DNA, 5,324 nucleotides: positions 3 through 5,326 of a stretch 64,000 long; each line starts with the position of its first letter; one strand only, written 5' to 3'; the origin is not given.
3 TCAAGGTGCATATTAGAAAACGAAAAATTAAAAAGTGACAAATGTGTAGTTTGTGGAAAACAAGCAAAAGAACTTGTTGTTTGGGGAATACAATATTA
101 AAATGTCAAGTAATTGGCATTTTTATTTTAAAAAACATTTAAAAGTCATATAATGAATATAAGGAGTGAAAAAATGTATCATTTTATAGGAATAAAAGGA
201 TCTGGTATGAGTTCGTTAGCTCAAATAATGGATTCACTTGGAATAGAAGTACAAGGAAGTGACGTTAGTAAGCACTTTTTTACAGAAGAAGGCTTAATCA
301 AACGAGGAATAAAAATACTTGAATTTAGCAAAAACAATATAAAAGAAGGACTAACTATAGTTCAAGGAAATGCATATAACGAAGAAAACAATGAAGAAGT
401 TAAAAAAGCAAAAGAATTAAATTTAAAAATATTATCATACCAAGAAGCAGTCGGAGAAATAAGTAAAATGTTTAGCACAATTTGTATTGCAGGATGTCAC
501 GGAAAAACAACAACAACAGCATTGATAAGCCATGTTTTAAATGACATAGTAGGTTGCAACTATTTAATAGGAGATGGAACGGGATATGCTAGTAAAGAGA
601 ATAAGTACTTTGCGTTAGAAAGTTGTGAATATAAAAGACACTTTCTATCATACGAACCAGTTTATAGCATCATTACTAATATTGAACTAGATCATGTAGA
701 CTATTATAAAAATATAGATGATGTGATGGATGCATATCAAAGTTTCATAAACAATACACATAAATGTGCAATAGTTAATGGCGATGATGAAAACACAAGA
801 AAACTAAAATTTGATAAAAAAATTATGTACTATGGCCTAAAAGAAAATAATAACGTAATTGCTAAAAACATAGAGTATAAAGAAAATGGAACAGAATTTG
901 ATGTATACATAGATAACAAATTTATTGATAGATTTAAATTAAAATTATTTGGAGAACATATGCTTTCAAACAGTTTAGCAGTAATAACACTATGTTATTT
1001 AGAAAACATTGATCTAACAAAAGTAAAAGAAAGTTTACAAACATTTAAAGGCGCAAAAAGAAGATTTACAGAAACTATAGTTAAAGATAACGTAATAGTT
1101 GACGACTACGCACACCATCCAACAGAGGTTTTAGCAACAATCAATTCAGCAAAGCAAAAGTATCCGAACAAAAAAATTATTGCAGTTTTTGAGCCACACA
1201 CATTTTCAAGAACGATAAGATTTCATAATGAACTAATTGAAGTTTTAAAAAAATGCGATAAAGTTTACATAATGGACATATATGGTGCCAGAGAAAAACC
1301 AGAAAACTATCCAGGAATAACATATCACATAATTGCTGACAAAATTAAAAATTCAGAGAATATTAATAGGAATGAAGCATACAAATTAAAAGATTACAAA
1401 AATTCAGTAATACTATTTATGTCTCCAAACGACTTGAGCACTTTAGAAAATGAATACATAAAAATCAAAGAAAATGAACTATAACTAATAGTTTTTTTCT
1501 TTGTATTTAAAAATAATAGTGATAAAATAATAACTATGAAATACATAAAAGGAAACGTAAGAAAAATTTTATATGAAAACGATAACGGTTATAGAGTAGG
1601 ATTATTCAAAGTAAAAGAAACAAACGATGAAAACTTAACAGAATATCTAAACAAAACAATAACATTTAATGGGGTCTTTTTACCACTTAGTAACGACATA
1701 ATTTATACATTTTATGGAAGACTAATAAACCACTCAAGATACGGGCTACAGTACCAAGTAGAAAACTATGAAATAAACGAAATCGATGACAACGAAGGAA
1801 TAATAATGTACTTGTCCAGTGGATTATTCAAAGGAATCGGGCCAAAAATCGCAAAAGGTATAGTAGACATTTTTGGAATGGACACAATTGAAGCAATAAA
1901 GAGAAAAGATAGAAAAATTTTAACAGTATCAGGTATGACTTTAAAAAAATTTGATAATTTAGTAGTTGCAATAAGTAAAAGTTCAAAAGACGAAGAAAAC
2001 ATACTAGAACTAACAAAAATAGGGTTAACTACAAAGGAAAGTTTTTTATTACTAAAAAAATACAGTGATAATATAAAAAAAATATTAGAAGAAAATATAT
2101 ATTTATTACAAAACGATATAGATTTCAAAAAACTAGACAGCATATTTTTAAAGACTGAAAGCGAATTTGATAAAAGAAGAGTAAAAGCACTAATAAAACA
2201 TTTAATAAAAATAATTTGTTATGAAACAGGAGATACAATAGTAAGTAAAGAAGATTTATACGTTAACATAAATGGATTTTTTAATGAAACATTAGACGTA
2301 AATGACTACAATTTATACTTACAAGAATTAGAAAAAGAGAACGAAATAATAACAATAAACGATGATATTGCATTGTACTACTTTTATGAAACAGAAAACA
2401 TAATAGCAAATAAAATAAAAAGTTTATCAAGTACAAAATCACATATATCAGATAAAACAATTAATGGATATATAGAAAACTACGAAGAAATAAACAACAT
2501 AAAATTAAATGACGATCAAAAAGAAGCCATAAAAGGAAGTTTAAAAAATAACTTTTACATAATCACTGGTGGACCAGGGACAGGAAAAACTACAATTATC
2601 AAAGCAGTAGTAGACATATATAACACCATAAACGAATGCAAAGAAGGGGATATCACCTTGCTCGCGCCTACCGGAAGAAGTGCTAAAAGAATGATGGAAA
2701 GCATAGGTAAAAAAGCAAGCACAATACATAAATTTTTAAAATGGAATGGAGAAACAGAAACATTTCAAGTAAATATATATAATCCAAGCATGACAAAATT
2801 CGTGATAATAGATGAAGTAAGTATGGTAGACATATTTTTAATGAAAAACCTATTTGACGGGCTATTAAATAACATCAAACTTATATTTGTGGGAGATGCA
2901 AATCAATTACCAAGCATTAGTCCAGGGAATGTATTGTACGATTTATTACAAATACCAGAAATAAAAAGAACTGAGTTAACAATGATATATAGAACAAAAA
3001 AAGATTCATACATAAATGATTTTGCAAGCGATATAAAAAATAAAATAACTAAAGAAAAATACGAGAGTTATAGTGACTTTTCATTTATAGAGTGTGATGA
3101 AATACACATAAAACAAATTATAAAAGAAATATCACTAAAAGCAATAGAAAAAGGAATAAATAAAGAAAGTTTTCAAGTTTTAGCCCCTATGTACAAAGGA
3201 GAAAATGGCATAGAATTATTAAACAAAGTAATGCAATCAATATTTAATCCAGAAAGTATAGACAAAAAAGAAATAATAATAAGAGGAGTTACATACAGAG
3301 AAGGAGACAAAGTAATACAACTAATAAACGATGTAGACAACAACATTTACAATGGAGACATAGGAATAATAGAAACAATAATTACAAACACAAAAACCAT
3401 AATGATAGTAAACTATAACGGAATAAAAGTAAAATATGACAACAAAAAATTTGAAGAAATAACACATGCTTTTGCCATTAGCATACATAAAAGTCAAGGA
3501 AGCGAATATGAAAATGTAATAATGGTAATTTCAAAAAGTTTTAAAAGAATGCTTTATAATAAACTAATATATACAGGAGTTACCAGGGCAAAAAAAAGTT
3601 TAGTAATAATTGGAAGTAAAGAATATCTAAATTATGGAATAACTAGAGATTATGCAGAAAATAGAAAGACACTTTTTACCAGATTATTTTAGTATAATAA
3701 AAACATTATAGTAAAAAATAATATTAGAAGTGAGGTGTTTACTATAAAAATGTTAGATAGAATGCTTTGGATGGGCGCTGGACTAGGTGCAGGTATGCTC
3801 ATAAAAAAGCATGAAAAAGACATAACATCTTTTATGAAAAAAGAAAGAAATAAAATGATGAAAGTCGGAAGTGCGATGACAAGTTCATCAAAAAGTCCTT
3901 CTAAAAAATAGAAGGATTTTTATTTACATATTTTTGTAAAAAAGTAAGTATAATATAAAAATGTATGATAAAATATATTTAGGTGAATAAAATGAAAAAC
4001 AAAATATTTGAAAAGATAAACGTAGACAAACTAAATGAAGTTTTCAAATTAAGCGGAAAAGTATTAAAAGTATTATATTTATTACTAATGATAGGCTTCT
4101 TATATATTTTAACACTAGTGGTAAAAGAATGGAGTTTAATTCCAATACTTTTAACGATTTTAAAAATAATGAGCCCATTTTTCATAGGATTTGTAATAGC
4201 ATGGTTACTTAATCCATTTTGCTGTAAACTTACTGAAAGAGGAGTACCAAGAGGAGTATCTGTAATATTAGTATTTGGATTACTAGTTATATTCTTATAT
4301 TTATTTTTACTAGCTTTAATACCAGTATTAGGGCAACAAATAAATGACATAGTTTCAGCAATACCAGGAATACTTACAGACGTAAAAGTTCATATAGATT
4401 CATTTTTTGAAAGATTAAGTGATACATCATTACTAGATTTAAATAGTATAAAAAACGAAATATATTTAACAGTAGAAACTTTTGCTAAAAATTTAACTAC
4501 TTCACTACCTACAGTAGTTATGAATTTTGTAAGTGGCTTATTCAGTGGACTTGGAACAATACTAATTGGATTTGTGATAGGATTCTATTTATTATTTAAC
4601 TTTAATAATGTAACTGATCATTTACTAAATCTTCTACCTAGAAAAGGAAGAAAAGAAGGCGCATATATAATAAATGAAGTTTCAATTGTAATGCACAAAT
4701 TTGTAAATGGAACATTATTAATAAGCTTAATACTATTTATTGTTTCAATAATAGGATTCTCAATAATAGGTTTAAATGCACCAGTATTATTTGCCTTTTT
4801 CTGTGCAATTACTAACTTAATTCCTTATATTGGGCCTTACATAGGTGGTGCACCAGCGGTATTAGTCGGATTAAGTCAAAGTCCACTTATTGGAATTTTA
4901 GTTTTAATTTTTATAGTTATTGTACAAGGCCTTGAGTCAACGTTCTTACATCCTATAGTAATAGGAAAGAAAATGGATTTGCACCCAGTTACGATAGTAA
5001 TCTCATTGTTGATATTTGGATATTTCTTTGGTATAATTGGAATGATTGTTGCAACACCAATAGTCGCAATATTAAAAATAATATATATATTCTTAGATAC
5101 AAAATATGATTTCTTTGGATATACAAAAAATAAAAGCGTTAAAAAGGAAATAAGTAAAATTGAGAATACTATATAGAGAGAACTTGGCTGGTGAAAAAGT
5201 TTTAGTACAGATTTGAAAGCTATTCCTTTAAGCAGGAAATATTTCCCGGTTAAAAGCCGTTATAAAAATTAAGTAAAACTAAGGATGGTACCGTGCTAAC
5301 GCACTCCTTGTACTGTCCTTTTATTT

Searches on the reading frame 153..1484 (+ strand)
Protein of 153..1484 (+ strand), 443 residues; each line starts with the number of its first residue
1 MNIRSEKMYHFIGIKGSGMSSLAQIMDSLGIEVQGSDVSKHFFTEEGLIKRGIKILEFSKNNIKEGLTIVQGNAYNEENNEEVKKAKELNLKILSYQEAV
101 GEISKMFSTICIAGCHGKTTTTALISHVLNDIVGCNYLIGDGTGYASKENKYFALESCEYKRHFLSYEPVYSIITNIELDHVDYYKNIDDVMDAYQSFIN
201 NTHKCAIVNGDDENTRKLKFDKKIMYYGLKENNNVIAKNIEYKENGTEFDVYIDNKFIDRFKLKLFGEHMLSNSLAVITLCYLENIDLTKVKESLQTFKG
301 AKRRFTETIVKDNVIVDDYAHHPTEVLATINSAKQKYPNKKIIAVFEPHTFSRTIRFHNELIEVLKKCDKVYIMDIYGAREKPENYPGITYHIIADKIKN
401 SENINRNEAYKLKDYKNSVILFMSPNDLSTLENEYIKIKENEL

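Call 43: search_protein_families(library=ncbifam, proteins=[window:153-1484:+], max_evalue=0.00001)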
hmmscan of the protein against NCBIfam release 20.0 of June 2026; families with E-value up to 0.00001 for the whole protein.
window:153-1484:+ (443 aa): 21 families
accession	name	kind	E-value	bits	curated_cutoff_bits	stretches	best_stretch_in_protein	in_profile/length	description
TIGR01082.1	murC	equivalog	1e-115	387.4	335.1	1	9-429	2-433/449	UDP-N-acetylmuramate--L-alanine ligase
NF011171.0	PRK14573.1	equivalog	1.2e-52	178.8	1015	1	6-404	4-405/809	bifunctional UDP-N-acetylmuramate--L-alanine ligase/D-alanine--D-alanine ligase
TIGR01081.1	mpl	equivalog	2.6e-40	138.8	388.7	1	10-375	3-386/448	UDP-N-acetylmuramate:L-alanyl-gamma-D-glutamyl-meso-diaminopimelate ligase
NF001126.0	PRK00139.1-4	equivalog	3.9e-30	104.8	373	1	172-346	197-374/486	UDP-N-acetylmuramoyl-L-alanyl-D-glutamate--2,6-diaminopimelate ligase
NF053648.1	pMurE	equivalog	3e-29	102.1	600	1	169-344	190-358/464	pseudomurein biosynthesis peptide ligase pMurE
NF053645.1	pMurC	equivalog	1.9e-25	89.5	560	2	231-345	284-395/492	pseudomurein biosynthesis peptide ligase pMurC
TIGR01143.1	murF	subfamily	2.9e-22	79.2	288.6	1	168-345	149-330/418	UDP-N-acetylmuramoyl-tripeptide--D-alanyl-D-alanine ligase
TIGR01087.1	murD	equivalog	1.5e-21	77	211.95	1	15-332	8-334/441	UDP-N-acetylmuramoyl-L-alanine--D-glutamate ligase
TIGR01085.1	murE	subfamily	2.9e-20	72.6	257.3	1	172-346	181-364/472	UDP-N-acetylmuramyl-tripeptide synthetase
NF008896.0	PRK11929.1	equivalog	9.2e-18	63.5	1023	1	173-346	206-391/965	bifunctional UDP-N-acetylmuramoyl-L-alanyl-D-glutamate--2,6-diaminopimelate ligase MurE/UDP-N-acetylmuramoyl-tripeptide--D-alanyl-D-alanine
NF001124.0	PRK00139.1-2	equivalog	1.2e-16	60.6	476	1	174-346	204-383/500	UDP-N-acetylmuramoyl-L-alanyl-D-glutamate--2,6-diaminopimelate ligase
NF001123.0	PRK00139.1-1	equivalog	6e-15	54.9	586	1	172-346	200-382/493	UDP-N-acetylmuramoyl-L-alanyl-D-glutamate--2,6-diaminopimelate ligase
NF033197.0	F430_CfbE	equivalog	6.3e-12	45.2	250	1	171-319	185-320/430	coenzyme F430 synthase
TIGR02068.2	cya_phycin_syn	equivalog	1.1e-11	43.5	850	1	172-347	568-764/862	cyanophycin synthetase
NF053647.1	pMurD2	equivalog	3.1e-10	39.5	550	1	76-228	75-232/405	pseudomurein biosynthesis peptide ligase pMurD2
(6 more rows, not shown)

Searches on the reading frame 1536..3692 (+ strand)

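Call 43: search_protein_families(library=ncbifam, proteins=[window:1536-3692:+], max_evalue=0.00001)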
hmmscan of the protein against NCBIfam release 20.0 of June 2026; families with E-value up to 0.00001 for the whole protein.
window:1536-3692:+ (718 aa): 9 families
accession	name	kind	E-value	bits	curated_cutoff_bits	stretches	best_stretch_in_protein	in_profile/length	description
TIGR01448.2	helicase_RecD2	equivalog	8.9e-196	652.2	500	1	6-716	1-711/713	SF1B family DNA helicase RecD2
TIGR01447.1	recD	equivalog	9.6e-73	245.7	310.15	1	267-704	97-585/597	exodeoxyribonuclease V subunit alpha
NF008127.0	PRK10875.1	equivalog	2.1e-45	155.4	671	2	270-473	105-323/619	exodeoxyribonuclease V subunit alpha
TIGR02768.1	TraA_Ti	equivalog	2.5e-29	102.1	590.45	1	285-692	325-714/751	Ti-type conjugative transfer relaxase TraA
NF010402.0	PRK13826.1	subfamily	7.4e-18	63.8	1317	1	287-691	349-735/1102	Dtr system oriT relaxase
NF010464.0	PRK13889.1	subfamily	1.1e-14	53.3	1015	1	285-663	308-675/992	conjugal transfer relaxase TraA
NF010263.0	PRK13709.1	equivalog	3.2e-12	44.6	2212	1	323-465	968-1110/1752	conjugative transfer relaxase/helicase TraI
TIGR02760.1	TraI_TIGR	equivalog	1e-11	43.1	929.85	1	316-495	1013-1189/1960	conjugative transfer relaxase/helicase TraI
NF011300.0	PRK14712.1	equivalog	1.8e-06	25.5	2486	1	336-466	848-978/1623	conjugative transfer relaxase/helicase TraI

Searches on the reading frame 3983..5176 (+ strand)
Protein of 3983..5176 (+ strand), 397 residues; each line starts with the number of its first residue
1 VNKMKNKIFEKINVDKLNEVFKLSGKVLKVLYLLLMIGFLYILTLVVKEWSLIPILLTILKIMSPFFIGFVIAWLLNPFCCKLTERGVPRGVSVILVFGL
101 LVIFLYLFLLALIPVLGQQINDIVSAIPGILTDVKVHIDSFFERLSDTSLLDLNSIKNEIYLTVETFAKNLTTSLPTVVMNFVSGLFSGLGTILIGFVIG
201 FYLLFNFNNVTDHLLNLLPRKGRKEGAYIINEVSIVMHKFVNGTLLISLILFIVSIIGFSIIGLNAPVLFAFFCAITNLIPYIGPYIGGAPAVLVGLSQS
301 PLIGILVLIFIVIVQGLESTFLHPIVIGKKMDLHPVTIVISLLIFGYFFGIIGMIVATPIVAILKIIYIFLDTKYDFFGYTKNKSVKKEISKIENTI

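Call 43: search_protein_families(library=ncbifam, proteins=[window:3983-5176:+], max_evalue=0.00001)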
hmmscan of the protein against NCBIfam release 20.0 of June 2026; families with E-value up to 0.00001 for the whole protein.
window:3983-5176:+ (397 aa): 3 families
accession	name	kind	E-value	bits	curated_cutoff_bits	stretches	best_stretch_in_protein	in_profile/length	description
NF045801.1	efflux_ABUW_0982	equivalog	1.1e-30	106.9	675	1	51-384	16-356/392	chloramphenicol efflux transporter CxpE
TIGR02872.1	spore_ytvI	equivalog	1.1e-29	104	198.15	1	46-365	6-333/341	sporulation integral membrane protein YtvI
NF008930.0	PRK12287.1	subfamily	3.7e-13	49.8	318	1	59-367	30-324/344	AI-2E family transporter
